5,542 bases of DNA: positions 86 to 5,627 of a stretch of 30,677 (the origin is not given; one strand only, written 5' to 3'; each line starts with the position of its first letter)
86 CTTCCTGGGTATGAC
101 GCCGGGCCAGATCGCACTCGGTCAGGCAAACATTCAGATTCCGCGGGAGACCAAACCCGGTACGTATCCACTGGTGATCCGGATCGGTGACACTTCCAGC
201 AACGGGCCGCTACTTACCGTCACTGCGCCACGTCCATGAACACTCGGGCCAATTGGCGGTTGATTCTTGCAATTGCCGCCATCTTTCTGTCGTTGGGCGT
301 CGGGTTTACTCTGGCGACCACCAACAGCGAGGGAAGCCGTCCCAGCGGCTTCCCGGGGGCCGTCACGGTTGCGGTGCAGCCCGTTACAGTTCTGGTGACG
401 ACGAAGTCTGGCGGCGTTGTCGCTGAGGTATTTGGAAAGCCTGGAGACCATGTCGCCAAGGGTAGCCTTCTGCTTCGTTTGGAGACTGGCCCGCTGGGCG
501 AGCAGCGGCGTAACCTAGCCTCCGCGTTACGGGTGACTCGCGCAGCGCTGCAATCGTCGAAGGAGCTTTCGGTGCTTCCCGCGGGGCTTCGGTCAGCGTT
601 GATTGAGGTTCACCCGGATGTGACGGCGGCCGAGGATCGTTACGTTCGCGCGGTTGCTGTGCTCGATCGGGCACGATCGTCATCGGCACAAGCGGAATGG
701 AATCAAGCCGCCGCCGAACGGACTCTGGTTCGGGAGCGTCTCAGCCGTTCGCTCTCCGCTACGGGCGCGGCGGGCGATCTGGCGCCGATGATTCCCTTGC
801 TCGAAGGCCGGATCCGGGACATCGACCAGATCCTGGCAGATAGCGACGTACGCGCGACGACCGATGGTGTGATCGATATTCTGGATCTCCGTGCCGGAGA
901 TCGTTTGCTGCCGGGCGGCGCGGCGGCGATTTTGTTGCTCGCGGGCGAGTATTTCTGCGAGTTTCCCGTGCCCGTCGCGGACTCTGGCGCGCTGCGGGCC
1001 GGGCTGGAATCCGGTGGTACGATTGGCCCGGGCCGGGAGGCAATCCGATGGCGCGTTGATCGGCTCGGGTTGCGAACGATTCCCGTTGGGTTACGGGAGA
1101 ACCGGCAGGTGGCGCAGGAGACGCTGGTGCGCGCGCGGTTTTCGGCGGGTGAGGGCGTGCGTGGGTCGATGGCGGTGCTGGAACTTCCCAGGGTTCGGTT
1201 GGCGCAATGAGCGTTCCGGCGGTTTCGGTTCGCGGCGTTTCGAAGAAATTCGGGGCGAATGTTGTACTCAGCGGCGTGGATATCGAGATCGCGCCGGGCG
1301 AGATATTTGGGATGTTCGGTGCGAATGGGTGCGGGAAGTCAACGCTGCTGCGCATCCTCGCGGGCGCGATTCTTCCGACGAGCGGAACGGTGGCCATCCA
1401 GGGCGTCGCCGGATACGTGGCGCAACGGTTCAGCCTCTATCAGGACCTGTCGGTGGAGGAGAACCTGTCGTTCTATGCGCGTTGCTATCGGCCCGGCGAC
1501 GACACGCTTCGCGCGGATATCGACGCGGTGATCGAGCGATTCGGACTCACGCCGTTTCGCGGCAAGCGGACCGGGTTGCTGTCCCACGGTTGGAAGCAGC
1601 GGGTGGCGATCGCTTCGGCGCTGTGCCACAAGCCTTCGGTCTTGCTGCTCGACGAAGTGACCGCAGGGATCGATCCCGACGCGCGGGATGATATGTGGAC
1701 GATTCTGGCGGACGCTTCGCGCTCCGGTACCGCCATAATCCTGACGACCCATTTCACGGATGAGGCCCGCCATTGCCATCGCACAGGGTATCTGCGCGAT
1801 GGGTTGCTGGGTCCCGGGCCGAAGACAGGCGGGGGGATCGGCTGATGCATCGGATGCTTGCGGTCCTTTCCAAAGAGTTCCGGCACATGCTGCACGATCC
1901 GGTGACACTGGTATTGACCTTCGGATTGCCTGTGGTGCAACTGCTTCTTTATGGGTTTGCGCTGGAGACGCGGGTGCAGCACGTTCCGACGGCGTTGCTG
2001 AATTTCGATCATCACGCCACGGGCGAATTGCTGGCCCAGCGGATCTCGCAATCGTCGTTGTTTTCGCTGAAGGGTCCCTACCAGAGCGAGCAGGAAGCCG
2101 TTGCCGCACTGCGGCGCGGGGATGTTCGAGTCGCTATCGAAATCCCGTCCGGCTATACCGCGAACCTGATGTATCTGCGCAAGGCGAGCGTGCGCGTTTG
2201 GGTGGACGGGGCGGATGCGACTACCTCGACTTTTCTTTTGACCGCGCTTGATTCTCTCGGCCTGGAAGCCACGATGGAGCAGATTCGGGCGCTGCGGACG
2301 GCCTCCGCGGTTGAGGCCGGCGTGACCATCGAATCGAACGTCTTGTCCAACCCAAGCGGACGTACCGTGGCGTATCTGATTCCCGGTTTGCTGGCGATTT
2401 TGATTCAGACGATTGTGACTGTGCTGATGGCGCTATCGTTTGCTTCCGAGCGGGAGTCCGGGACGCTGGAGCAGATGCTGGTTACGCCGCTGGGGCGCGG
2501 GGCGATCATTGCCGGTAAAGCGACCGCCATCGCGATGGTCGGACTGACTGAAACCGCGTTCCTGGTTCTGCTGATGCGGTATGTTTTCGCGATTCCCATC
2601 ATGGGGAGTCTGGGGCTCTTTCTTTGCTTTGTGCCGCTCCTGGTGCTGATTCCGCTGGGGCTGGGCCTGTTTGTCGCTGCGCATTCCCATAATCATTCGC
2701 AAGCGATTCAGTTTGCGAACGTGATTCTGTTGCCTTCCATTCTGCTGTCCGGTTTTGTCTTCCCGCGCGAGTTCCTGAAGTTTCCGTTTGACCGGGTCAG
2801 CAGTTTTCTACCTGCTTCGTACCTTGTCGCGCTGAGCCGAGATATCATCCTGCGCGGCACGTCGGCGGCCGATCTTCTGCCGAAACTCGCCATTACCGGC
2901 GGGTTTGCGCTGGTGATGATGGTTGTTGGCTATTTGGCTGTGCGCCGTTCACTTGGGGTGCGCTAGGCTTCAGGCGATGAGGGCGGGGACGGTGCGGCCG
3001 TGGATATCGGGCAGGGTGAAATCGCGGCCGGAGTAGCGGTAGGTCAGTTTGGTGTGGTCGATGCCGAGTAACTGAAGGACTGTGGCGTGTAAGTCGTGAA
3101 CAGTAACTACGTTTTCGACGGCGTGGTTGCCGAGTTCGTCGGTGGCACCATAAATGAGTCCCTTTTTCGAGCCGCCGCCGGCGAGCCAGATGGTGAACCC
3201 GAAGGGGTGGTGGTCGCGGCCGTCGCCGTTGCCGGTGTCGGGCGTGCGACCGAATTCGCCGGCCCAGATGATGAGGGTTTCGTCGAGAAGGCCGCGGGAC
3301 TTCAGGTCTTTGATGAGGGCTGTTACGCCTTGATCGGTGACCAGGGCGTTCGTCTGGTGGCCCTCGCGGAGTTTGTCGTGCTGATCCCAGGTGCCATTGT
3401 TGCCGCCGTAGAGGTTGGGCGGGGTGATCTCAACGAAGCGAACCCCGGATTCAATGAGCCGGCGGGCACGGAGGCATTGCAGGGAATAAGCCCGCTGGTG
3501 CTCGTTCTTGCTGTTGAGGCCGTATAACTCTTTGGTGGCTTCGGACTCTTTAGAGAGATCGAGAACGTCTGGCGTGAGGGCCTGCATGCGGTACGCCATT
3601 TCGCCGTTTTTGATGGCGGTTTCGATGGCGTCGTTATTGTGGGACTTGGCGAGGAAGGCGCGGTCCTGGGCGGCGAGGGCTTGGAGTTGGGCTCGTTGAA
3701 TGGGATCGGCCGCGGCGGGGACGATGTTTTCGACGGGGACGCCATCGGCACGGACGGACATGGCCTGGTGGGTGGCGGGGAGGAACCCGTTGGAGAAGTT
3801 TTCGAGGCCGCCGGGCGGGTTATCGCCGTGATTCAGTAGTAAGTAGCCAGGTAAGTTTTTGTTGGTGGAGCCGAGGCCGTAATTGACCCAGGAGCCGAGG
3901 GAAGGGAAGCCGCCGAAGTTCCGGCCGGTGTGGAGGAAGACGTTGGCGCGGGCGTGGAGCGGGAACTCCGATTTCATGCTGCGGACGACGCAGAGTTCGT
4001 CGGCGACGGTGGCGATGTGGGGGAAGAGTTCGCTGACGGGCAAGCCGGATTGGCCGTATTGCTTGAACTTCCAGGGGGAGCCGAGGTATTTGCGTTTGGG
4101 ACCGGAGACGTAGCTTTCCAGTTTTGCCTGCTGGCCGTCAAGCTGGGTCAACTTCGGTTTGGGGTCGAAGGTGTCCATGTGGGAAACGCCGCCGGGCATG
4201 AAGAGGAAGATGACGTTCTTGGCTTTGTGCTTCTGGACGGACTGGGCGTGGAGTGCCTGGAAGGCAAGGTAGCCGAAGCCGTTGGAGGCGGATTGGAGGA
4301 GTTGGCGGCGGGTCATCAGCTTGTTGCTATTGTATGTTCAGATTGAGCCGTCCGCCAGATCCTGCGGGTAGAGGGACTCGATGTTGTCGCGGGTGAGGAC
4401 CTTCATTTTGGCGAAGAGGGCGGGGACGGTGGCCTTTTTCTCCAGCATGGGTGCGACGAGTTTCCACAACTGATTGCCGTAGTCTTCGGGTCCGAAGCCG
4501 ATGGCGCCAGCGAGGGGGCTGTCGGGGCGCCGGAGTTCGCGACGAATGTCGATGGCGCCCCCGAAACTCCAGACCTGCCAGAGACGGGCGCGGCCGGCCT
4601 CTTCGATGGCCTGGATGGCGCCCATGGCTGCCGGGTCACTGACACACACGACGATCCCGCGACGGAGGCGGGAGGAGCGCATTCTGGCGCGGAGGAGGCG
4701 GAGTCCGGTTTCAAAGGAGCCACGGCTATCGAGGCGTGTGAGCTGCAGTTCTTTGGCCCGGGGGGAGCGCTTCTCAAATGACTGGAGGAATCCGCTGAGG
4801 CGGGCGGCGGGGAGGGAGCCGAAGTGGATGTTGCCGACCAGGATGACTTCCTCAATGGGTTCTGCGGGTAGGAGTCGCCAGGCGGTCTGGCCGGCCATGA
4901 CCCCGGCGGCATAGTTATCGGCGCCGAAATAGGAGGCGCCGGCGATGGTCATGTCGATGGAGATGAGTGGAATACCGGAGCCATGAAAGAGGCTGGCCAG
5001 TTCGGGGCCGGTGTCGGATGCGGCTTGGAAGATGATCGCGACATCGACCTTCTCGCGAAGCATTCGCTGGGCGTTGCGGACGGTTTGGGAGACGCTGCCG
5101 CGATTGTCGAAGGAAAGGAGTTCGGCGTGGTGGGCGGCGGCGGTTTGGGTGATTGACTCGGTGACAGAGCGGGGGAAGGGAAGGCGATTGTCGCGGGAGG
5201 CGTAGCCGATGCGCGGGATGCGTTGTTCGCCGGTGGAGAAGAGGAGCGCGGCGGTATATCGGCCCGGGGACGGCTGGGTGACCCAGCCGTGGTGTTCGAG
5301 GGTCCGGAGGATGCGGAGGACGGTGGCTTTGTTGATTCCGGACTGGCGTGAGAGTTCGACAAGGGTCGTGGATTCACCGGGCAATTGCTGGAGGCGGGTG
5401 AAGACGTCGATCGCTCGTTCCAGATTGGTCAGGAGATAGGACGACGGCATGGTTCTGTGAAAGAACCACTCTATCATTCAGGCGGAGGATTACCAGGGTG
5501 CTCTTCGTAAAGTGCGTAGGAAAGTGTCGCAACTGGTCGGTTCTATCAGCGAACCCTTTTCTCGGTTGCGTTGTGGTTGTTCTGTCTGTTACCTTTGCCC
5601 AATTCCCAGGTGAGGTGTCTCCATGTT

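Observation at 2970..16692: Candidate uncharacterised envelope system: TonB-dependent receptors + di-heme PSD1 protein + DUF1501 + sulfatase, without SusD or glycoside hydrolases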

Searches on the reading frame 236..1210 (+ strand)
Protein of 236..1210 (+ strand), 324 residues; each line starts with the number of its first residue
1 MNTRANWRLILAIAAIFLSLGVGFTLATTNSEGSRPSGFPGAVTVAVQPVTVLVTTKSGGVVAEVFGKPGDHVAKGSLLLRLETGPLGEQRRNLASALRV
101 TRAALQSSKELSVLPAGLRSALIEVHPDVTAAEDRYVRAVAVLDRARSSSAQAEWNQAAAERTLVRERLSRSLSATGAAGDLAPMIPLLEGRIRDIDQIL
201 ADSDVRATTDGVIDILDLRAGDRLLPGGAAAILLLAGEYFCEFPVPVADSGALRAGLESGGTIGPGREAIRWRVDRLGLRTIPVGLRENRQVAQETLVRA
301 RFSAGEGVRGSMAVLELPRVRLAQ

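Call 4: search_protein_families(library=pfam, proteins=[window:236-1210:+], max_evalue=0.01)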
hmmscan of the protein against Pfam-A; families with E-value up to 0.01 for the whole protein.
window:236-1210:+ (324 aa): 1 family
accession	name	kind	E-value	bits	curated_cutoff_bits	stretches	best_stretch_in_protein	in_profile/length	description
PF16576.10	HlyD_D23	-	0.00037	20.3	30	0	52-122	20-78/214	Barrel-sandwich domain of CusB or HlyD membrane-fusion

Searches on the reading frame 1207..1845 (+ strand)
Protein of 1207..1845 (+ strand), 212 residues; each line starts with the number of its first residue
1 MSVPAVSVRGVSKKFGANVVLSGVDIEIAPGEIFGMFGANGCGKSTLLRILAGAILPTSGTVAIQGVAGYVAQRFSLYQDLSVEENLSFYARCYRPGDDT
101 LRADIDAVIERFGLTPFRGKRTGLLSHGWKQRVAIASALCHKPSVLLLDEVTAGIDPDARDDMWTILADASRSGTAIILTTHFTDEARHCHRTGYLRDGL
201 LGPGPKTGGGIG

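Call 4: search_protein_families(library=pfam, proteins=[window:1207-1845:+], max_evalue=0.01)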
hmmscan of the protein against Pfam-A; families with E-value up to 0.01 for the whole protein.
window:1207-1845:+ (212 aa): 5 families
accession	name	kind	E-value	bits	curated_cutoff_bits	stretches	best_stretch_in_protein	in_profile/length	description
PF00005.33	ABC_tran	-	4.7e-28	98.9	25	1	21-153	1-137/137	ABC transporter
PF13304.12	AAA_21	-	2.1e-12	48.2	27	2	134-182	250-298/304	AAA domain, putative AbiEii toxin, Type IV TA system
PF13401.12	AAA_22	-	9.5e-05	23.2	27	1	37-180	11-121/130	AAA domain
PF13476.12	AAA_23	-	0.0035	18.4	27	1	24-54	13-42/201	AAA domain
PF02463.25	SMC_N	-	0.0044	16.9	40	0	125-184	137-199/220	RecF/RecN/SMC N terminal domain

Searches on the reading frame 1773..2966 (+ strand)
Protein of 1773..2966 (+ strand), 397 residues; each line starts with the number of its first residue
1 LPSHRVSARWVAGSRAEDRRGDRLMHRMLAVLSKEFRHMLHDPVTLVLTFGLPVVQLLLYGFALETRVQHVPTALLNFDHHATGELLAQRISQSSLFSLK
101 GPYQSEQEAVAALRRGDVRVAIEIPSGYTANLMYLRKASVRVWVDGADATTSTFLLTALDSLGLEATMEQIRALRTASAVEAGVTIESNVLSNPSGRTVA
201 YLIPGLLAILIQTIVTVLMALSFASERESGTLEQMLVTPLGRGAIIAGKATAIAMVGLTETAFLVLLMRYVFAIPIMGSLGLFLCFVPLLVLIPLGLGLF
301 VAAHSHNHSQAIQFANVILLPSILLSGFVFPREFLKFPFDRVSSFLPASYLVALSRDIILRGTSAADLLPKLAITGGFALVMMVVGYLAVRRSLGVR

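Call 4: search_protein_families(library=pfam, proteins=[window:1773-2966:+], max_evalue=0.01)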
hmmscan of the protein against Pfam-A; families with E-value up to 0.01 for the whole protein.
window:1773-2966:+ (397 aa): 4 families
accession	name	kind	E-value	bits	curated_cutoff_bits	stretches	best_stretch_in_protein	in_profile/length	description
PF12698.13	ABC2_membrane_3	-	5e-44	151.2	31.6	1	45-387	3-346/347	ABC-2 family transporter protein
PF01061.29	ABC2_membrane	-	5.1e-24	85.4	26.9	1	200-359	50-210/211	ABC-2 type transporter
PF12679.13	ABC2_membrane_2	-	2.5e-11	43.8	27.2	1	29-388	1-276/283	ABC-2 family transporter protein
PF12730.13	ABC2_membrane_4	-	0.001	19.5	27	1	207-302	56-151/179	ABC-2 family transporter protein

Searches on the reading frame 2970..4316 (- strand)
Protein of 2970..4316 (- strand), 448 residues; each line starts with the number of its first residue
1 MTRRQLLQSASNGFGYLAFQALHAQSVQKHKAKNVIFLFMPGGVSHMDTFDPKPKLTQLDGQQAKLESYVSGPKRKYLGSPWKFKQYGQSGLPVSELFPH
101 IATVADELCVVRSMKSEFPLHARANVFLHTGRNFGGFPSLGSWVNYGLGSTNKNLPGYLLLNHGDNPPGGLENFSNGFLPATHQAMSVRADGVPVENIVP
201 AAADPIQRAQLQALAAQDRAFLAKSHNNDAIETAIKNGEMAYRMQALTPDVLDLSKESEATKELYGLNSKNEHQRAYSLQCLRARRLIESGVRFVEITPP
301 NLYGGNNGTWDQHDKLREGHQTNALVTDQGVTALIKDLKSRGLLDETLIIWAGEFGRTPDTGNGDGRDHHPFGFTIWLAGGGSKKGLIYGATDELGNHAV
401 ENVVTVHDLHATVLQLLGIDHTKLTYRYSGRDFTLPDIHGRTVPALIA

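Call 3: search_protein_families(library=pfam, proteins=[window:2970-4316:-], max_evalue=0.01)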
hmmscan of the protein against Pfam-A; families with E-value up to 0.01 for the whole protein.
window:2970-4316:- (448 aa): 2 families
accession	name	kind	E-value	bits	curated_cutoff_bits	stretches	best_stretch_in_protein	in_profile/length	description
PF07394.17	DUF1501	-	1e-136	456.6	27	1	32-447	1-390/390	Protein of unknown function (DUF1501)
PF00884.28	Sulfatase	-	0.0018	18.1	25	1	315-419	201-301/301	Sulfatase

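Call 82: search_protein_families(library=ncbifam, proteins=[window:2970-4316:-], max_evalue=0.00001)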
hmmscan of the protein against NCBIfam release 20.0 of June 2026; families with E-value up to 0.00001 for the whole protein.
window:2970-4316:- (448 aa): 0 families

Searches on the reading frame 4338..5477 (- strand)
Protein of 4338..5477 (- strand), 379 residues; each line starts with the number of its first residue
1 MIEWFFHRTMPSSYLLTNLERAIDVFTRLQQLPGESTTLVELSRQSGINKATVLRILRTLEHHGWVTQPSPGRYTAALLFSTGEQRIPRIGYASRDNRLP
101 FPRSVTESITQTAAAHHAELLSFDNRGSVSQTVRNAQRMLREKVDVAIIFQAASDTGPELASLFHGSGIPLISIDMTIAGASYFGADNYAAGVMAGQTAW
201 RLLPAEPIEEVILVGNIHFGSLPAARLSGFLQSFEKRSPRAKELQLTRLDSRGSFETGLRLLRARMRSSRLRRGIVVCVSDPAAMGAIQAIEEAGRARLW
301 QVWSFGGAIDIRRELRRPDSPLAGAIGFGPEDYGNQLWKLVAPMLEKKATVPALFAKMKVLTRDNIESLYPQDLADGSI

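Call 3: search_protein_families(library=pfam, proteins=[window:4338-5477:-], max_evalue=0.01)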
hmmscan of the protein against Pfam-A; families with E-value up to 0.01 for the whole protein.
window:4338-5477:- (379 aa): 11 families
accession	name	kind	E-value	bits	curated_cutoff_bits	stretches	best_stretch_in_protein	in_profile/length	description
PF13407.12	Peripla_BP_4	-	1.1e-15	58.4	35.1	1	100-347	11-256/258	Periplasmic binding protein domain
PF09339.16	HTH_IclR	-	7.5e-12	45.3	22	1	19-68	2-50/52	IclR helix-turn-helix domain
PF00532.27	Peripla_BP_1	-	1.1e-07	32.1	22.2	1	90-298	4-208/281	Periplasmic binding proteins and sugar binding domain of LacI family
PF25213.1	HVO_A0261_N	-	7.7e-06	26.1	35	1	16-76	7-63/86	HVO_A0261 N-terminal domain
PF01047.28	MarR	-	4.4e-05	23.7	24.6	1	36-67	17-48/59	MarR family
PF12802.13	MarR_2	-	0.0011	19.5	27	1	28-72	13-57/61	MarR family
PF02082.26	Rrf2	-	0.0014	19.2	30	1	17-67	3-54/132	Iron-dependent Transcriptional regulator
PF01978.25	TrmB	-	0.0021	18.3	25.6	1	36-68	22-54/68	Sugar-specific transcriptional regulator TrmB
PF13412.12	HTH_24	-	0.0045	17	21.9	1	37-66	18-47/48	Winged helix-turn-helix DNA-binding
PF13377.12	Peripla_BP_3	-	0.0052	17.3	26.5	0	211-296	12-99/167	Periplasmic binding protein-like domain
PF13458.12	Peripla_BP_6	-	0.0086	16.2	31.7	0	119-200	44-119/343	Periplasmic binding protein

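Call 82: search_protein_families(library=ncbifam, proteins=[window:4338-5477:-], max_evalue=0.00001)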
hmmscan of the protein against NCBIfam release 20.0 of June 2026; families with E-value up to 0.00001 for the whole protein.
window:4338-5477:- (379 aa): 1 family
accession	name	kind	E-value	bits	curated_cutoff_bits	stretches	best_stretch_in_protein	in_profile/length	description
NF045644.1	TransRegBhcR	equivalog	9.9e-06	25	350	0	16-68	22-72/267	HTH-type transcriptional regulator BhcR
